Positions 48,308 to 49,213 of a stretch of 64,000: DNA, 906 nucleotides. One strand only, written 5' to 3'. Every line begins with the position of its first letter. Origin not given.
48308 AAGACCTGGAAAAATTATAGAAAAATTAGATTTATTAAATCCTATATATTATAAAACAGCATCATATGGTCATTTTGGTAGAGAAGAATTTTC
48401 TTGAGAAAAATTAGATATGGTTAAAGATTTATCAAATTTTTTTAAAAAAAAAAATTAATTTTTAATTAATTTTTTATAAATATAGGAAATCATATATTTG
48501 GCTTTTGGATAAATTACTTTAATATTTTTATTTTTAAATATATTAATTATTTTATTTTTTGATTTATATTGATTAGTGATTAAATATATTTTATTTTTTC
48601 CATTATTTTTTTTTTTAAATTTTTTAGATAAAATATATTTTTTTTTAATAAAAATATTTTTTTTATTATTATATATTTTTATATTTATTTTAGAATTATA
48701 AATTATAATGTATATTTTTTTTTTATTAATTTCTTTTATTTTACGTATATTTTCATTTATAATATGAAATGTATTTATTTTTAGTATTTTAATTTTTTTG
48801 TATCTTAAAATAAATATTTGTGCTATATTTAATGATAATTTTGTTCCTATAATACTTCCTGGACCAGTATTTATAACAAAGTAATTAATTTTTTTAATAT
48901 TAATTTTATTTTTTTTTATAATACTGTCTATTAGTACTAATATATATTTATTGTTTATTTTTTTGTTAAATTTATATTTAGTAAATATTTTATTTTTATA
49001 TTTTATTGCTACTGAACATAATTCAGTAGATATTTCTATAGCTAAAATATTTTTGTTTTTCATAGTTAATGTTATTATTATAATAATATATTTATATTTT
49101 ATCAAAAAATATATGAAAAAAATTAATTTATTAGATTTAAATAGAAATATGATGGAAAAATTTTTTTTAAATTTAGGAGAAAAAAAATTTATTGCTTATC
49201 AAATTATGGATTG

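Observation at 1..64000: UGA encodes Trp throughout: genetic code 4 in a genome with Enterobacterales gene order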

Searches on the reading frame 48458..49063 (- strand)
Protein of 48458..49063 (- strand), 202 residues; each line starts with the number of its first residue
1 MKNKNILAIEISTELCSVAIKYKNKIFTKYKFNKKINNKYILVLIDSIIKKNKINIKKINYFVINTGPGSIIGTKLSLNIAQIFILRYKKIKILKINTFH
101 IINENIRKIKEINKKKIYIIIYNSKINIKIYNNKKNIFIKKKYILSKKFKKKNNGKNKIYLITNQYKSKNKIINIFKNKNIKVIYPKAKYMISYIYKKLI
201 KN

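Call 52: search_protein_families(library=ncbifam, max_evalue=0.00001, proteins=[window:48458-49063:-])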
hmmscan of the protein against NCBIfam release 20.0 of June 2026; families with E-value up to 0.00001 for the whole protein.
seq(202 aa): 1 family
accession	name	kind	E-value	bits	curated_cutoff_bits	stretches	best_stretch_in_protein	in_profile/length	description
TIGR03725.1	T6A_YeaZ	equivalog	7.8e-15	55.4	69.3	1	6-194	1-190/212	tRNA (adenosine(37)-N6)-threonylcarbamoyltransferase complex dimerization subunit type 1 TsaB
